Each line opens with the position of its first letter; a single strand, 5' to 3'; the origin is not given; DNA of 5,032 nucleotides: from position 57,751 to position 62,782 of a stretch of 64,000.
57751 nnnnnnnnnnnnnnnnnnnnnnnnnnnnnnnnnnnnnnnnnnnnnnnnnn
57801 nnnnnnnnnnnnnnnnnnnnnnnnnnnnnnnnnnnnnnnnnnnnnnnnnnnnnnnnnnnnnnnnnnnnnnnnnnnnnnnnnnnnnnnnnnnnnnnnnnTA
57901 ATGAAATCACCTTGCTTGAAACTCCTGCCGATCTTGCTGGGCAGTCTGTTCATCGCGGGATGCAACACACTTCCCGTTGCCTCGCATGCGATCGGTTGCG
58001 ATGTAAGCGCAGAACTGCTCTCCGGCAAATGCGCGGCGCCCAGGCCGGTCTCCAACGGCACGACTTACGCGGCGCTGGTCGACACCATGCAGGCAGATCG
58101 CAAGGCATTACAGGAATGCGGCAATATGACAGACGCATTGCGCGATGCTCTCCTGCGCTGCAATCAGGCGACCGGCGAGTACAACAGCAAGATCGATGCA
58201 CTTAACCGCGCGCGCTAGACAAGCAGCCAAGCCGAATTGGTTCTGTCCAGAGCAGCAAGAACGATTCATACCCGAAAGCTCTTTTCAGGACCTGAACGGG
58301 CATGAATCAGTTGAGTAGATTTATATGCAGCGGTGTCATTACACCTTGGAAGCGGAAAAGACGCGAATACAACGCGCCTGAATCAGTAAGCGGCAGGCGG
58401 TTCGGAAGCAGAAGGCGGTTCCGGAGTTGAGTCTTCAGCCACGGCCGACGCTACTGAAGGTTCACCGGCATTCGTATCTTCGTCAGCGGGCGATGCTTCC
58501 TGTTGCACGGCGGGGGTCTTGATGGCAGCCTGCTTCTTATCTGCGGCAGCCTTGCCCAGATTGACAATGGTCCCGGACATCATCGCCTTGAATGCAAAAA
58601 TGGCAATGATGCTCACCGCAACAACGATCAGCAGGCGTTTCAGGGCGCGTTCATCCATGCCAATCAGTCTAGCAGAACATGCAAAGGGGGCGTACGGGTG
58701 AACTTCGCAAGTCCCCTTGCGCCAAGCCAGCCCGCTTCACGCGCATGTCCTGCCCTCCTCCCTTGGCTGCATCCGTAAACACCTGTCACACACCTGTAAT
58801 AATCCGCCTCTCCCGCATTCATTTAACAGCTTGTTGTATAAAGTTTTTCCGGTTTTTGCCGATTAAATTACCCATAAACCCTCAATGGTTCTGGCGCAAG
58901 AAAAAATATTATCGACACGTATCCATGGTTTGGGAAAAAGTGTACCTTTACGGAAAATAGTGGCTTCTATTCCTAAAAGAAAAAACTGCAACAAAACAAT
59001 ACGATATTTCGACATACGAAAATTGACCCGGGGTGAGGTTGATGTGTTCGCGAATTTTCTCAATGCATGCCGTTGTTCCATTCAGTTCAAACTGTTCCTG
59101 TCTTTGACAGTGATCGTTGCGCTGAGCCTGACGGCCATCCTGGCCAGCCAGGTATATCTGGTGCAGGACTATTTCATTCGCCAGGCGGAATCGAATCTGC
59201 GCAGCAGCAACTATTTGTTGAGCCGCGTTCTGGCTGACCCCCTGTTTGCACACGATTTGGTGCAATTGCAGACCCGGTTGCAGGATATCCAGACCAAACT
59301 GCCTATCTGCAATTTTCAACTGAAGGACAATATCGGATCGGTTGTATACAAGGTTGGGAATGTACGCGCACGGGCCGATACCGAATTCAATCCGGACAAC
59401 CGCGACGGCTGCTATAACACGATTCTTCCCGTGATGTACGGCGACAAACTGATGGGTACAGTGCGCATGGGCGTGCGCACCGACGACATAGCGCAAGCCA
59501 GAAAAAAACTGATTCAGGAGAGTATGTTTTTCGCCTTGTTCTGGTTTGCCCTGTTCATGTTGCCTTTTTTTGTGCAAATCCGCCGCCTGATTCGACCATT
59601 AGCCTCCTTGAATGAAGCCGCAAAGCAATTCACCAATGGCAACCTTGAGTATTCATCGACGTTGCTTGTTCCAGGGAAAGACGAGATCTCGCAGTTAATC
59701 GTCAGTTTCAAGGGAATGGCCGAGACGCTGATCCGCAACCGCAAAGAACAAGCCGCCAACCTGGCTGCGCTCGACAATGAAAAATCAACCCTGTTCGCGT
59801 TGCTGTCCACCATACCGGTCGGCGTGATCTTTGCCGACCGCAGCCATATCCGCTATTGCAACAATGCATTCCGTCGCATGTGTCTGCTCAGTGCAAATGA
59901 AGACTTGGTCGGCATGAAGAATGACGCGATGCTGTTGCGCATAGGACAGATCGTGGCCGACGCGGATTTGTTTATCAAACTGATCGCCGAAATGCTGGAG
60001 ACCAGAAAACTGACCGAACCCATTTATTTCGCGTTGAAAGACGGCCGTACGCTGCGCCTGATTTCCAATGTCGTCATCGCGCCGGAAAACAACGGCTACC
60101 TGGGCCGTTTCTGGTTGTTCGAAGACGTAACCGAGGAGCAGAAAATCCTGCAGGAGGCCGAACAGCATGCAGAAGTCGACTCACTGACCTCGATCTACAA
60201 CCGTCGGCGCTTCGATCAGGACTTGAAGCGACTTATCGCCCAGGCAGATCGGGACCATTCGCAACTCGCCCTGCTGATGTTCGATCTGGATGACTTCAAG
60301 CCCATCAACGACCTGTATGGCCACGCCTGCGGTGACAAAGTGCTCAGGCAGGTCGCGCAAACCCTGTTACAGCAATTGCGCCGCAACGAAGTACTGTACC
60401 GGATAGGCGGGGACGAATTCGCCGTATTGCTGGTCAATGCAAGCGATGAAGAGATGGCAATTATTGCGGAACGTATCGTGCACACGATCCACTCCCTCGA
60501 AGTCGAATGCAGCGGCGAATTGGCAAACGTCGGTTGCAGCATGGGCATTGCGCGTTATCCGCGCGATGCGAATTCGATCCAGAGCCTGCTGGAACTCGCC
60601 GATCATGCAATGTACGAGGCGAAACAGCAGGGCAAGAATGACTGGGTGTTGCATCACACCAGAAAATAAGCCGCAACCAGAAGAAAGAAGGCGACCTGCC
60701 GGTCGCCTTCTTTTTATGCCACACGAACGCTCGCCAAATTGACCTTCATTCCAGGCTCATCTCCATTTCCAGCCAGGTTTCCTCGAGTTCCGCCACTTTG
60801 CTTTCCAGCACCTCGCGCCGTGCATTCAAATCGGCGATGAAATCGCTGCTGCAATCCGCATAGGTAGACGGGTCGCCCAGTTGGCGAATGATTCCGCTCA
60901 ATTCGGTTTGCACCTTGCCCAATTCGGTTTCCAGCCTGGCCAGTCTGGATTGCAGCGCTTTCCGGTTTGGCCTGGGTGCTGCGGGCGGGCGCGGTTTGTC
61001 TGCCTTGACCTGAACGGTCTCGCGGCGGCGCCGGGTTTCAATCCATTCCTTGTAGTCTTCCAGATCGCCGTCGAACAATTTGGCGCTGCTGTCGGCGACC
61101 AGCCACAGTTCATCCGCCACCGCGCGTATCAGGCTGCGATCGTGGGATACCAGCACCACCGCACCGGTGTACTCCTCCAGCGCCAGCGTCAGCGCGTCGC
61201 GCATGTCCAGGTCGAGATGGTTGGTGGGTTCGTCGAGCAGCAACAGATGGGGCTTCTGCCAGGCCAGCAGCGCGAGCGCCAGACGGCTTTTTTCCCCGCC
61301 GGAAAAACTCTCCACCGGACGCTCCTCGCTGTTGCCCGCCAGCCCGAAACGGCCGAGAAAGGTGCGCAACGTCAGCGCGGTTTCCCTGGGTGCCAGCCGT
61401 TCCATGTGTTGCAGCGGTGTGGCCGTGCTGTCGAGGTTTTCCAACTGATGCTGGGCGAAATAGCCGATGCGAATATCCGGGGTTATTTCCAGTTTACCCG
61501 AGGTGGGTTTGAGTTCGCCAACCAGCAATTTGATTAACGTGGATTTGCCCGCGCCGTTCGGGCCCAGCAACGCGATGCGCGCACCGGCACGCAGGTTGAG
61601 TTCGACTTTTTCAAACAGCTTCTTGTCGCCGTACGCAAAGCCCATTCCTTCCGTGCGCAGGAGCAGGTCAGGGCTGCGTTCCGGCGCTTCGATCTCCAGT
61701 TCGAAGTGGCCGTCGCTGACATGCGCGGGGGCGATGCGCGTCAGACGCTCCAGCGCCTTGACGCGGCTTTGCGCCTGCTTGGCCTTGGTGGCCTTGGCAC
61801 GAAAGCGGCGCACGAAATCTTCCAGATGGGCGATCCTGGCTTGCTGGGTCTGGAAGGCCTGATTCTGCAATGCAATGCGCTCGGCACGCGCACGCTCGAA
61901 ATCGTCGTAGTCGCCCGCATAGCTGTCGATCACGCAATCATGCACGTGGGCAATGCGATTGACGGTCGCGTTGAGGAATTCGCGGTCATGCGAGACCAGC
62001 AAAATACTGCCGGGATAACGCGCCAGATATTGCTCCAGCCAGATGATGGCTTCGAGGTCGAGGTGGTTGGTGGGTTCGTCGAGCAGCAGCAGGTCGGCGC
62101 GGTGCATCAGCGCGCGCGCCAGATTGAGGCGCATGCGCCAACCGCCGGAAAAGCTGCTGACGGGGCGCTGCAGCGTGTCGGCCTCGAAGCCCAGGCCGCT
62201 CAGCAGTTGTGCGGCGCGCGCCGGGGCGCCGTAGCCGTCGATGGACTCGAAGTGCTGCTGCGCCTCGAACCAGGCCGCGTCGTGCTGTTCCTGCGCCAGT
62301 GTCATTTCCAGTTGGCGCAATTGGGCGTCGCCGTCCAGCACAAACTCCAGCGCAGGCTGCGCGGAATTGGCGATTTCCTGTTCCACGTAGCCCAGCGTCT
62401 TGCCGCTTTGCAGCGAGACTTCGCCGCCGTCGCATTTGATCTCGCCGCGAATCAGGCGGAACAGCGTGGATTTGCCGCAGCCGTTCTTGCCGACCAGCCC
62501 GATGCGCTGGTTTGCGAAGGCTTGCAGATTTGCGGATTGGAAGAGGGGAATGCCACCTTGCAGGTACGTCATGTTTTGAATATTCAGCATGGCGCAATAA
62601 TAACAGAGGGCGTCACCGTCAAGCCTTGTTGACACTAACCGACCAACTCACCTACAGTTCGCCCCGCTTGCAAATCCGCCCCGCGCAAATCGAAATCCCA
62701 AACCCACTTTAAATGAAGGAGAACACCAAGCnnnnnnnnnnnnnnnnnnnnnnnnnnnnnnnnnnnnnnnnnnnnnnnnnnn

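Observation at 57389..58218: Orphan Rz/Rz1-like spanin pair with no prophage, holin or endolysin nearby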

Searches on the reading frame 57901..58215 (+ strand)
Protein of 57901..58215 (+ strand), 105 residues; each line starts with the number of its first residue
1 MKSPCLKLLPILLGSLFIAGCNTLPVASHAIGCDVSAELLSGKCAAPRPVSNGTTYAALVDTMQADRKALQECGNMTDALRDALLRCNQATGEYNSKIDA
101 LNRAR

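Call 3: search_protein_families(library=pfam, proteins=[window:57901-58215:+], max_evalue=10)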
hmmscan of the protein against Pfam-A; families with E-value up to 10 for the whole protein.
window:57901-58215:+ (105 aa): 1 family
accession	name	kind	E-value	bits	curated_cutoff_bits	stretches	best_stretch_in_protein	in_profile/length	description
PF23793.1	LysC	-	2.8e-05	24.4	27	1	17-82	2-64/69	Rz1-like lysis system protein LysC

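Call 4: search_protein_families(library=phrogs, proteins=[window:57901-58215:+], max_evalue=10)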
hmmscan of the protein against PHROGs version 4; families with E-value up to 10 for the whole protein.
window:57901-58215:+ (105 aa): 2 families
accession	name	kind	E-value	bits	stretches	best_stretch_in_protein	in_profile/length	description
phrog_456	-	lysis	0.0002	22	1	6-82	11-85/102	Rz-like spanin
phrog_2425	-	unknown function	0.0043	17.8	1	8-85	7-79/86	-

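Call 5: search_protein_families(library=ncbifam, proteins=[window:57901-58215:+], max_evalue=10)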
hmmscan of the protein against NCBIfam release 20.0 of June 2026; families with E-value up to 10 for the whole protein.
window:57901-58215:+ (105 aa): 0 families

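Call 22: find_homologous_proteins(query=window:57901-58215:+, max_evalue=0.001)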
Query window:57901-58215:+ (105 aa): 84 proteins with E <= 0.001 among 103 candidates.
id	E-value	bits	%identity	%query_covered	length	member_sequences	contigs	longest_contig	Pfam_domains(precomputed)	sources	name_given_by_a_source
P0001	1.2e-62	226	100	100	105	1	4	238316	PF23793.2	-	-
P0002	1.5e-52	194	88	100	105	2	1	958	-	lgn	-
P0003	1.4e-51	191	86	100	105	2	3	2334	-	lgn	-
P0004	4.1e-51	189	82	100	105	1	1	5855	-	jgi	jgi:hypothetical protein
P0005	7.6e-47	175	76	100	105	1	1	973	-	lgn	-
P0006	2.7e-46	174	75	100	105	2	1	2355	-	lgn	-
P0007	6.4e-46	172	76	100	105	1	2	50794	-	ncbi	-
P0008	6.5e-45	169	76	100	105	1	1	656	-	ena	-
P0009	1.2e-44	168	73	100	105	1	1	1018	-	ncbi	-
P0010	2.1e-44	168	75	97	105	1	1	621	PF23793.2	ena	-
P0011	2.8e-44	167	74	100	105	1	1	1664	-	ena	-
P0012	1.2e-43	165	72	100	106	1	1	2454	-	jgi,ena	-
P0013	2.1e-43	164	72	100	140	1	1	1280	-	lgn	-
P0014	2.7e-43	164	75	98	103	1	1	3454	-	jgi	jgi:hypothetical protein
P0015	3.3e-43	164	70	100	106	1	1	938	PF23793.2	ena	-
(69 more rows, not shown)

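Call 27: search_dna_similar(query=window:57901-58215:+, collection=phages, mode=protein, max_evalue=1, max_rows=25)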
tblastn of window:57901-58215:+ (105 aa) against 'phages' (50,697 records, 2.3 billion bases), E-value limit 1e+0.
Records with a match: 3; places in all: 3; records where one place covers at least 80% of the query: 0.
Best place of each record, by identity: <60% 3.
By first word of the organism name: Gordonia 3.
By host as written in the record: Gordonia terrae 3612 2; Gordonia terrae CAG3 1.
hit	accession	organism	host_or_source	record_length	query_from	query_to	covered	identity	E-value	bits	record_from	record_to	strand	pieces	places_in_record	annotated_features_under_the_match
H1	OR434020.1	Gordonia phage Arti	Gordonia terrae CAG3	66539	26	105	76%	32.5%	3e-1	35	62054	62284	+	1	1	83: hypothetical protein | 82: hypothetical protein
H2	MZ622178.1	Gordonia phage Tracker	Gordonia terrae 3612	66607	26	105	76%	31.3%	7e-1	34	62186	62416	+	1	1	85: hypothetical protein | 84: hypothetical protein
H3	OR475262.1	Gordonia phage Wheezy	Gordonia terrae 3612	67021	26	105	76%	31.3%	7e-1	34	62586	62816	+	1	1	84: hypothetical protein | 83: hypothetical protein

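Call 29: find_related_loci(query=A1, collection=viral_contigs, flank=8000)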
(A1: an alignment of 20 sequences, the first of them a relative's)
Query A1 (105 aa) in viral_contigs; peptide patterns used: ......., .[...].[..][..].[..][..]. (x = any residue, [..] = any of these).
16 stretches matched a pattern, but none encodes a relative of the query by tblastn (E <= 1e-3).

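Call 60: predict_structure(alignment_id=A1)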
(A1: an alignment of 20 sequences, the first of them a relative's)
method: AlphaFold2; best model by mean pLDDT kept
length: 105 residues; sequences in the alignment: 20
mean_pLDDT: 76.6   pTM: 0.55
mean pLDDT of the five models: 76.6, 72.3, 71.5, 70.2, 69.2
residues with pLDDT >= 90: 40; 70-90: 34; 50-70: 9; < 50: 22
segments of 3 or more residues with pLDDT < 50: 1-8, 13-26
pLDDT, mean of each block of 10 residues (from residue 1): 45 47 48 79 84 93 93 92 90 90 87
secondary structure, 60 per line:
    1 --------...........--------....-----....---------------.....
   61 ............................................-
elements in order: H9-19 H28-31 H37-40 H56-104

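Call 66: fold_search(model_id=the predicted structure, library=viral)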
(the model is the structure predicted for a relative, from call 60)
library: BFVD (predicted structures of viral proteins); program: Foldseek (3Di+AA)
matches with E <= 10: 49; with E <= 0.001: 0
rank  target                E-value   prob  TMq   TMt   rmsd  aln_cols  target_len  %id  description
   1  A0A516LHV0            4.3e-02  0.99  0.50  0.55  12.6       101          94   22  (no name in the UniProt tables at hand)
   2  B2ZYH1                1.5e-01  0.96  0.47  0.36   6.6       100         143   25  Uncharacterized protein [Ralstonia phage phiRSL1]
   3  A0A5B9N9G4            3.2e-01  0.93  0.48  0.57  13.6        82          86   17  O-spanin [Escherichia phage Paul]
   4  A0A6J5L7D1            4.7e-01  0.94  0.56  0.62  12.4        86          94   16  Uncharacterized protein [uncultured Caudovirales phage]
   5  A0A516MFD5            6.0e-01  0.80  0.41  0.48   9.7        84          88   23  (no name in the UniProt tables at hand)
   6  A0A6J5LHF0            7.7e-01  0.77  0.50  0.52  13.8        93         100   14  Uncharacterized protein [uncultured Caudovirales phage]
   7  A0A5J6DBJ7            8.7e-01  0.80  0.50  0.55  17.7        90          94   16  O-spanin [Erwinia phage pEp_SNUABM_01]
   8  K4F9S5                1.1e+00  0.66  0.43  0.50  15.9        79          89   18  Uncharacterized protein [Cronobacter phage vB_CsaP_GAP52]
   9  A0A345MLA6            1.4e+00  0.47  0.41  0.51  12.1        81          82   14  (no name in the UniProt tables at hand)
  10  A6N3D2                1.6e+00  0.16  0.37  0.37  26.5       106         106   20  Rz-1 [Burkholderia phage BcepNY3]
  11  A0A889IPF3            1.7e+00  0.28  0.44  0.37  10.2       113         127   17  (no name in the UniProt tables at hand)
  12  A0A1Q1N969            1.9e+00  0.84  0.47  0.67   1.6        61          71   11  Uncharacterized protein [Escherichia phage ESCO13]
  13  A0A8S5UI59            2.0e+00  0.41  0.47  0.49  17.2        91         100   13  TRAF PROTEIN, TRAO PROTEIN, TRAN ADHESION, BACTERIAL SECRETION.5A [Myoviridae sp. ctu2j3]
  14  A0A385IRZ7            2.0e+00  0.33  0.40  0.49  13.9        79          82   22  (no name in the UniProt tables at hand)
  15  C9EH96                2.0e+00  0.12  0.28  0.33   8.2        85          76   18  Gp6 [Sodalis phage SO-1]
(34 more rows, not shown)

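Call 109: find_related_loci(query=A1, collection=genome_contigs, flank=3000)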
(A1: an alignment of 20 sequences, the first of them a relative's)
Query A1 (105 aa) in genome_contigs; peptide patterns used: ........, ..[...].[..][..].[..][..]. (x = any residue, [..] = any of these).
33 stretches matched a pattern; 10 encode a relative of the query (tblastn E <= 1e-3); 10 distinct loci.
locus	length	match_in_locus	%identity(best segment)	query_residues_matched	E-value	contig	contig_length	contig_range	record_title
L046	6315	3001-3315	73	1-105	7e-51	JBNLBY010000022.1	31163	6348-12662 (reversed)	MAG: Sideroxydans sp. isolate C2.bin.17.strict NODE_22_length_31163_cov_3.856012, whole genome shotgun sequence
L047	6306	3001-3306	73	1-102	3e-47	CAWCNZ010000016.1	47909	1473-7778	MAG: uncultured beta proteobacterium isolate MFD03899.bin.2.29 genome assembly, contig: contig_8029, whole genome shotgu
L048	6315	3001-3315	76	1-105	2e-45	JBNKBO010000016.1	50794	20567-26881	MAG: Sideroxydans sp. isolate F1F2.bin.5.strict NODE_16_length_50794_cov_27.852794, whole genome shotgun sequence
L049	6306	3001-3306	72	1-102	9e-44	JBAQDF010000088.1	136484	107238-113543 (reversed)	MAG: Sideroxyarcus sp. isolate MFD03280_ilm_asm_bin37 k127_27894, whole genome shotgun sequence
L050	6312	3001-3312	65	1-104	2e-42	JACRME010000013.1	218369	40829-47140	MAG: Nitrosomonadales bacterium isolate NC_groundwater_1899_Pr3_S2p5_59_14 SR2-18-S2p5_coassembly_scaffold_56437, whole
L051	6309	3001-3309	62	1-105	4e-41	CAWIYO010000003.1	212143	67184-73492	MAG: uncultured beta proteobacterium isolate MFD05942.bin.2.127 genome assembly, contig: contig_18507, whole genome shot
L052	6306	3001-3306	64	1-102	2e-40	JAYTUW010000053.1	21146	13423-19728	MAG: Sideroxydans sp. isolate GFS_5629 GFS_5629_52, whole genome shotgun sequence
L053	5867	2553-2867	60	1-105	8e-41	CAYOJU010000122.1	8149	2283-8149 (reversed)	MAG TPA_asm: uncultured Sideroxydans sp. isolate binchicken_co241_252 genome assembly, contig: NODE_9451_length_8149_cov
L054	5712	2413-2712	59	5-104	4e-39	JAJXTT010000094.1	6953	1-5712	MAG: Proteobacteria bacterium isolate BP4.bin64 NODE_16256_length_6953_cov_5.216672, whole genome shotgun sequence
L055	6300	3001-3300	60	5-104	9e-39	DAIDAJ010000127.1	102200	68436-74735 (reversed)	MAG TPA_asm: Sideroxydans sp. isolate clean1839 k141_17939, whole genome shotgun sequence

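Call 111: search_solved_structures(query=A1, max_evalue=1)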
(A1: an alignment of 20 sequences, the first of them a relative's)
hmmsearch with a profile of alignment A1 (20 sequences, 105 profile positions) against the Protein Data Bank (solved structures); distinct sequences matched with E-value up to 1: 2.
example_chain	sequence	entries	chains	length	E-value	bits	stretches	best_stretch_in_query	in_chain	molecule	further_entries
3rjs_A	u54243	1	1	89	0.34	14.1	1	65-99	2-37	Dynein light chain motor protein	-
6mi3_A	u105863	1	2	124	0.94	12.7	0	67-93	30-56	NF-kB ESSENTIAL MODULATOR,NF-kappa-B essential modulator,NF-kB ESSENTIAL MODULATOR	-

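Call 113: fold_search(model_id=the predicted structure, library=pdb)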
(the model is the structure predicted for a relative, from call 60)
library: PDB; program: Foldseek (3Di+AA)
matches with E <= 10: 2; with E <= 0.001: 0
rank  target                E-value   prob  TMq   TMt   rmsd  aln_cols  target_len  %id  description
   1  4nsm                  6.5e+00  0.16  0.34  0.48   3.6        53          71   26  crystal structure of the streptococcal collagen-like protein 2 globular domain from invasive M3-type group A Streptococc (released 2013-12-25)
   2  7upo_A                8.4e+00  0.25  0.32  0.44   1.6        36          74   19  Crystal structure of designed heterotrimeric assembly DHT03 (released 2022-12-14)

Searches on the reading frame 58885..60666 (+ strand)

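Call 17: search_protein_families(library=pfam, proteins=[window:58885-60666:+], max_evalue=0.01)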
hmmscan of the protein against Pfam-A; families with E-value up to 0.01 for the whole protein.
window:58885-60666:+ (594 aa): 5 families
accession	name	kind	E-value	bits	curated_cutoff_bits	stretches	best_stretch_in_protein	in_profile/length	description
PF00990.26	GGDEF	-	1.2e-49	168.6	23.8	1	429-585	1-160/161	Diguanylate cyclase, GGDEF domain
PF00672.30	HAMP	-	1.9e-11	44.6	25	1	232-282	3-51/53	HAMP domain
PF08448.16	PAS_4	-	0.00013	22.6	23.1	1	309-419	3-109/110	PAS fold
PF13188.13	PAS_8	-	0.00029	21.1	21.8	1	305-333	5-34/65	PAS domain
PF13426.13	PAS_9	-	0.0038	17.9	27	0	311-417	1-103/103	PAS domain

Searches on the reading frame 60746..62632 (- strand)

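Call 17: search_protein_families(library=pfam, proteins=[window:60746-62632:-], max_evalue=0.01)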
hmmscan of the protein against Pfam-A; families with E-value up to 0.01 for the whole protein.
window:60746-62632:- (628 aa): 27 families (the best 25 are shown)
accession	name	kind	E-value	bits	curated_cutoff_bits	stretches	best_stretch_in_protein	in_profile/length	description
PF00005.33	ABC_tran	-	1.7e-53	181.3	25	2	341-471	2-137/137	ABC transporter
PF12848.13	ABC_tran_Xtn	-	2e-27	95.6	25.9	1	229-306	2-79/85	ABC transporter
PF13304.12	AAA_21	-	4.3e-16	60.3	27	1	431-501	226-302/304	AAA domain, putative AbiEii toxin, Type IV TA system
PF02463.25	SMC_N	-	3e-11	43.6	40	0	442-509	136-208/220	RecF/RecN/SMC N terminal domain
PF01926.29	MMR_HSR1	-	1.3e-09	38.6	21.9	1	352-402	1-53/113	50S ribosome-binding GTPase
PF03193.22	RsgA_GTPase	-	8.2e-08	32.7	30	1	338-376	95-132/174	RsgA GTPase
PF13604.12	AAA_30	-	3.1e-07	30.8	27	0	354-498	22-125/191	AAA domain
PF13555.12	AAA_29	-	6e-07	29.6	27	1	340-367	12-39/61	P-loop containing region of AAA domain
PF16326.10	ABC_tran_CTD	-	1.4e-06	28.9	32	1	560-624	6-68/69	ABC transporter C-terminal domain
PF13476.12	AAA_23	-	3.8e-06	28.1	27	0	353-370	22-39/201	AAA domain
PF13401.12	AAA_22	-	7.6e-06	26.7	27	0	353-468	8-92/130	AAA domain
PF00004.35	AAA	-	6.8e-05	23.8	21.2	0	354-376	2-24/131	ATPase family associated with various cellular activities (AAA)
PF13238.12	AAA_18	-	0.00053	20.9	29.4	0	44-73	1-28/128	AAA domain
PF13175.12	AAA_15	-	0.00056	20.1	32.1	0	46-61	28-43/374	AAA ATPase domain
PF01935.23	DUF87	-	0.00064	20.3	23.2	0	351-375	24-48/220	Helicase HerA, central domain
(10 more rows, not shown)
